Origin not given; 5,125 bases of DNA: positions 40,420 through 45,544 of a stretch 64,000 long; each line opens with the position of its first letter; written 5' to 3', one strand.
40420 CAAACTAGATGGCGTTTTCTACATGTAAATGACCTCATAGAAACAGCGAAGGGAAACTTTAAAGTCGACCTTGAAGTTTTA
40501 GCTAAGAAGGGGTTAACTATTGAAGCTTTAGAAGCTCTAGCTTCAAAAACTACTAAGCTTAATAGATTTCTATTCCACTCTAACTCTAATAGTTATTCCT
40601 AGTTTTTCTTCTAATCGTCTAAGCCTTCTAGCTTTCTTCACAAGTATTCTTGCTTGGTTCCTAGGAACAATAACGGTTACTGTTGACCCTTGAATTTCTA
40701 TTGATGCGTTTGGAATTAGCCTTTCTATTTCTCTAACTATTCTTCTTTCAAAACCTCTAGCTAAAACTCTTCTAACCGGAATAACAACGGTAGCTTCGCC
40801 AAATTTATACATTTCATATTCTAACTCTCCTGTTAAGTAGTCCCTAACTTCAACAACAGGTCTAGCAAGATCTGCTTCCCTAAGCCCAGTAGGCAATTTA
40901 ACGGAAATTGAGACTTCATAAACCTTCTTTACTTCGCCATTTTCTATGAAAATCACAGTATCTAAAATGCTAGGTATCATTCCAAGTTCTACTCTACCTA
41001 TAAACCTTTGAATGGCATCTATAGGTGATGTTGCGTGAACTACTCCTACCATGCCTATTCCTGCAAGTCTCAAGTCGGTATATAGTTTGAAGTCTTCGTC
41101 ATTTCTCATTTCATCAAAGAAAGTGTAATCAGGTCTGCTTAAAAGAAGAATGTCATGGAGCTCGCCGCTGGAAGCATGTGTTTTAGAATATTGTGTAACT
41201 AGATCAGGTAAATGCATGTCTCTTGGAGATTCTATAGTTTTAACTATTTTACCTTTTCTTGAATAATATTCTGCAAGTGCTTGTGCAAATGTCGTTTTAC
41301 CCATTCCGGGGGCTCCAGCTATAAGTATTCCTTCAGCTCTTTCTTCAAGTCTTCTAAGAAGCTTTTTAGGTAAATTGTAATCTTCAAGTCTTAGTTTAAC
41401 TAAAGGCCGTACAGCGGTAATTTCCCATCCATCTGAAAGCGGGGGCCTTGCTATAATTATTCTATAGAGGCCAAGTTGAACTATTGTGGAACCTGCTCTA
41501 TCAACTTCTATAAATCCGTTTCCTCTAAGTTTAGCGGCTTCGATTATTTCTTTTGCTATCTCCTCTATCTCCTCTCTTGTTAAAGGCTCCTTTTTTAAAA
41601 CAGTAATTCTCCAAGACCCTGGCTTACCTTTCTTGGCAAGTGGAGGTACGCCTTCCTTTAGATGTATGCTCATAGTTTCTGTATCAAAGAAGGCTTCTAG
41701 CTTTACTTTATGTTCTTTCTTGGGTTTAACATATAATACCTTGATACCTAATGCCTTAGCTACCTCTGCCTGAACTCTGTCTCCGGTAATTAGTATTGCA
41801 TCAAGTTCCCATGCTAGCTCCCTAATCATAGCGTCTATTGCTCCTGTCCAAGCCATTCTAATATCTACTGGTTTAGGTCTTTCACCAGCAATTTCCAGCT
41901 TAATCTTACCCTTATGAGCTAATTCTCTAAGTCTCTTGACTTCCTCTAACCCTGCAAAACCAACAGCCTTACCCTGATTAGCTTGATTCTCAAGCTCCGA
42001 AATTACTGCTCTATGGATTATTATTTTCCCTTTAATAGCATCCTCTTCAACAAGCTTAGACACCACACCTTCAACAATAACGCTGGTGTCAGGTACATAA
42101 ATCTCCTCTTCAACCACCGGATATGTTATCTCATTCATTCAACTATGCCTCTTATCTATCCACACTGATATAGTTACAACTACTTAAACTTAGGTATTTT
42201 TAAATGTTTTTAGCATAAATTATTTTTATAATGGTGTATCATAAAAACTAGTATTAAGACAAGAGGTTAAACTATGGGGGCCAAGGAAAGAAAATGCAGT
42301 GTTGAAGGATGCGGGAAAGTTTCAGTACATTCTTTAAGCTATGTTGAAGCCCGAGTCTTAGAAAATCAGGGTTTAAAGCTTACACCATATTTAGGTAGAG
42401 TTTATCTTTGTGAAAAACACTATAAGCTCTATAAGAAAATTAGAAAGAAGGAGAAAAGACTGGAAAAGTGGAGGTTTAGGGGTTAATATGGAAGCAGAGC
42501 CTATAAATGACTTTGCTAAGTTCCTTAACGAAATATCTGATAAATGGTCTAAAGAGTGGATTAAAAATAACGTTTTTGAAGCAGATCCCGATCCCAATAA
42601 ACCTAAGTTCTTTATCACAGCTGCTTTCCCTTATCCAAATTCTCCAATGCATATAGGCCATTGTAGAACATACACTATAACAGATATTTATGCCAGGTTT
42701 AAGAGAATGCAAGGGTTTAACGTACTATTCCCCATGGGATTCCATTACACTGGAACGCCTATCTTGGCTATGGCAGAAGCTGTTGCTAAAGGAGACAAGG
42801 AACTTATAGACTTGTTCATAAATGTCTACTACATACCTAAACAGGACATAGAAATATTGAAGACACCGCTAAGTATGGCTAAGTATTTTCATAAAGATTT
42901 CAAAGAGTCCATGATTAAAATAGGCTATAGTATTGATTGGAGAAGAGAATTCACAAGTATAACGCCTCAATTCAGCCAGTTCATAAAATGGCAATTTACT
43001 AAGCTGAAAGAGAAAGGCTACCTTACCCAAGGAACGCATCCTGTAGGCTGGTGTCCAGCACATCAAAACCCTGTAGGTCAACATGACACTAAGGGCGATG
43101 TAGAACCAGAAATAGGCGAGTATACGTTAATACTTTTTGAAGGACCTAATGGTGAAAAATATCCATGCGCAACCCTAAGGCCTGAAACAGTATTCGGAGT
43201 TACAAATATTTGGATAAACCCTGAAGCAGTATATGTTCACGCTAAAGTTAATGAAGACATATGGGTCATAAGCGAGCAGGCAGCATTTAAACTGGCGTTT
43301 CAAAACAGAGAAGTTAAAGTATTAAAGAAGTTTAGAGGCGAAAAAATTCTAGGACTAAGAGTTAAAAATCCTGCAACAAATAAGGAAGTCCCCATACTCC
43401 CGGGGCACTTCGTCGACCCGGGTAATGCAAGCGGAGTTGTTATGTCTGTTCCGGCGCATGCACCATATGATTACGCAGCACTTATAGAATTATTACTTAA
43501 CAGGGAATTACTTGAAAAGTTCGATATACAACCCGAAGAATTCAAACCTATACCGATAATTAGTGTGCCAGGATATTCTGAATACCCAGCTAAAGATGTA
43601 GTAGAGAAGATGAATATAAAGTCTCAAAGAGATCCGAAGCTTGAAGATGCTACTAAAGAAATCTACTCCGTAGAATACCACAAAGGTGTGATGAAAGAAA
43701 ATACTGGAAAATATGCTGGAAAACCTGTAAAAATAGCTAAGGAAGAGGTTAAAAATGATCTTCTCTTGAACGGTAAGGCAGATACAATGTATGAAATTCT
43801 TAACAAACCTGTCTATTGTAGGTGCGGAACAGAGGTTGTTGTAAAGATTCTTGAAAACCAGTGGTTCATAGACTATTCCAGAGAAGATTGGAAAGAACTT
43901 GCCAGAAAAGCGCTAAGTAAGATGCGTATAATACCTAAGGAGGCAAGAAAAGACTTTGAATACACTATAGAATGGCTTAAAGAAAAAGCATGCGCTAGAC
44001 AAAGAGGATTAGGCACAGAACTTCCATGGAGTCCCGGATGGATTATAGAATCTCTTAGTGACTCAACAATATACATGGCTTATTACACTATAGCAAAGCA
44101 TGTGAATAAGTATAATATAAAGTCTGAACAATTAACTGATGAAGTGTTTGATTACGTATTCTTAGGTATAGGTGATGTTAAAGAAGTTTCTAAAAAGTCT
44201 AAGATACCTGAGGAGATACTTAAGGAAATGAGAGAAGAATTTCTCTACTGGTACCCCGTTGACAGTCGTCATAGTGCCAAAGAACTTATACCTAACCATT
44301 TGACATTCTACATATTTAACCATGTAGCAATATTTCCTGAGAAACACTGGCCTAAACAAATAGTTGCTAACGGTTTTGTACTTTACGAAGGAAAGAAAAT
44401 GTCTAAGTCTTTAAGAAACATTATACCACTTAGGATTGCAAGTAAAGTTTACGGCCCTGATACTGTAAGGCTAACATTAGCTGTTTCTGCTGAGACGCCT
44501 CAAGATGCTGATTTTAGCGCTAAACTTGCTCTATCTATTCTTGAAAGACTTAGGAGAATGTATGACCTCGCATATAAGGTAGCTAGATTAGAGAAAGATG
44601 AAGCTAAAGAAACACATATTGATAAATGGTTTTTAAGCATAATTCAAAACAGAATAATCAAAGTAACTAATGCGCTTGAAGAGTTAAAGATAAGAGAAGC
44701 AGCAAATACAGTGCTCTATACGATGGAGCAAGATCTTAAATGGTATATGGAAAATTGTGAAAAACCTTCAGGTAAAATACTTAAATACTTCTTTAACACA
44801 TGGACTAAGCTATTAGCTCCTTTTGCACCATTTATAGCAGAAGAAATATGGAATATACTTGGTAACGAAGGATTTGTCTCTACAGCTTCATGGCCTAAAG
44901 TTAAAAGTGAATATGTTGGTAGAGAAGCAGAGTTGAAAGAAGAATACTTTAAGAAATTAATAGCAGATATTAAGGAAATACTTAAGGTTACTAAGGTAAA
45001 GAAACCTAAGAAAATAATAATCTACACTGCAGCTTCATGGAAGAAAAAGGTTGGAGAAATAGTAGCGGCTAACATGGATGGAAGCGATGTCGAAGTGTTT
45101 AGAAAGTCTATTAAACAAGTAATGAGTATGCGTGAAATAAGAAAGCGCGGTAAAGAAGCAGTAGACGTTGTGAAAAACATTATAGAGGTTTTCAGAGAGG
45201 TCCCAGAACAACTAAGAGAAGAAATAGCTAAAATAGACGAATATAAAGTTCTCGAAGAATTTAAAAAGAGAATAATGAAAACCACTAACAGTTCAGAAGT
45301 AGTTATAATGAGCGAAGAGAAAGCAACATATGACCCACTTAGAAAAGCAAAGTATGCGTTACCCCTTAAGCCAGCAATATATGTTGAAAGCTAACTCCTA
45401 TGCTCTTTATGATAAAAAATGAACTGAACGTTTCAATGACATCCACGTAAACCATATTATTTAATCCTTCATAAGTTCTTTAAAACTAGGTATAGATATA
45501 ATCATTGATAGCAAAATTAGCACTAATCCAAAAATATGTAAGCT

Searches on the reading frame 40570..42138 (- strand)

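Call 54: search_protein_families(library=pfam, proteins=[window:40570-42138:-], max_evalue=0.00001)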
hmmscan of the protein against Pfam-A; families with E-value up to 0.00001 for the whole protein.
window:40570-42138:- (522 aa): 3 families
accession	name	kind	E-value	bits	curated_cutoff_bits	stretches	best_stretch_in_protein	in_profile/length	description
PF01850.27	PIN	-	3.7e-08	34.4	23.6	1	14-128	1-119/120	PIN domain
PF00437.27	T2SSE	-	1.7e-06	27.4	24.9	1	258-380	132-256/370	Type II/IV secretion system protein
PF20720.3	nSTAND3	-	6.1e-06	26.4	27.2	0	269-308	18-57/155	Novel STAND NTPase 3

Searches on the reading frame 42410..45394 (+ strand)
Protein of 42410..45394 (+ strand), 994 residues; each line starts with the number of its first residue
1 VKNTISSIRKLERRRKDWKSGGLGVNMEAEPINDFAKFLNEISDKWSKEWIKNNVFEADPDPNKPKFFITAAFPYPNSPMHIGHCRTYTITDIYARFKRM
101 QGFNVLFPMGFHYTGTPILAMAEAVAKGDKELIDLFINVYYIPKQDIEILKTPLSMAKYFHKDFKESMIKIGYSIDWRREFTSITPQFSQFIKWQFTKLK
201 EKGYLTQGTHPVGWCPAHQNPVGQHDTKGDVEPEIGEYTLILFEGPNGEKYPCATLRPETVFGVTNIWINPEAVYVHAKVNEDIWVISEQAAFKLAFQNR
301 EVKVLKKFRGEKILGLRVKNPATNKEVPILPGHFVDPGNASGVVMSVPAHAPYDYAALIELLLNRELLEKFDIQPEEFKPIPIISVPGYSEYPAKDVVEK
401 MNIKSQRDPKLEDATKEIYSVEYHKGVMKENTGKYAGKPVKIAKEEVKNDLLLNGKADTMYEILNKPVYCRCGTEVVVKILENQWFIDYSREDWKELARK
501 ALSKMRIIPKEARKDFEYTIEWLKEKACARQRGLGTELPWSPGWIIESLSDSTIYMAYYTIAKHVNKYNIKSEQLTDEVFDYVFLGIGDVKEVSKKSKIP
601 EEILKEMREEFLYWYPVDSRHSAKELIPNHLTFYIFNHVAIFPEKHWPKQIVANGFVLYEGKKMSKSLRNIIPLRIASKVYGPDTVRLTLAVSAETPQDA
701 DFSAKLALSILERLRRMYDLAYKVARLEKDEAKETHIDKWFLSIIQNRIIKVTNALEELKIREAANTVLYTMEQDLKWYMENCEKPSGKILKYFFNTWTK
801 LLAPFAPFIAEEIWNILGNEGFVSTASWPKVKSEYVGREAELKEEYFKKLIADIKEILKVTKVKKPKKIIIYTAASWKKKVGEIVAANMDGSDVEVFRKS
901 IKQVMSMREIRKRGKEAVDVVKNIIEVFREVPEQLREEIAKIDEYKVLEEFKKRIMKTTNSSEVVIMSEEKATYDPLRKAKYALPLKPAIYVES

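Call 54: search_protein_families(library=pfam, proteins=[window:42410-45394:+], max_evalue=0.00001)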
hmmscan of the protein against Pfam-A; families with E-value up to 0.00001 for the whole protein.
window:42410-45394:+ (994 aa): 5 families
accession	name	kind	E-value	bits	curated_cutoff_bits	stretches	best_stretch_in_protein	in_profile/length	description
PF00133.28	tRNA-synt_1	-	1.7e-38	132.9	22.7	1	46-701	2-412/414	tRNA synthetases class I (I, L, M and V)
PF09334.17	tRNA-synt_1g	-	3.9e-27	95.5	20.1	2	68-136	2-70/391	tRNA synthetases class I (M)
PF08264.19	Anticodon_1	-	1.7e-26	93.3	25.1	1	738-865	1-143/148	Anticodon-binding domain of tRNA ligase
PF01406.26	tRNA-synt_1e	-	8.9e-11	42.1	27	0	637-692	228-282/301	tRNA synthetases class I (C) catalytic domain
PF13603.12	tRNA-synt_1_2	-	4.4e-08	33.3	25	1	254-355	26-126/185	Leucyl-tRNA synthetase, editing domain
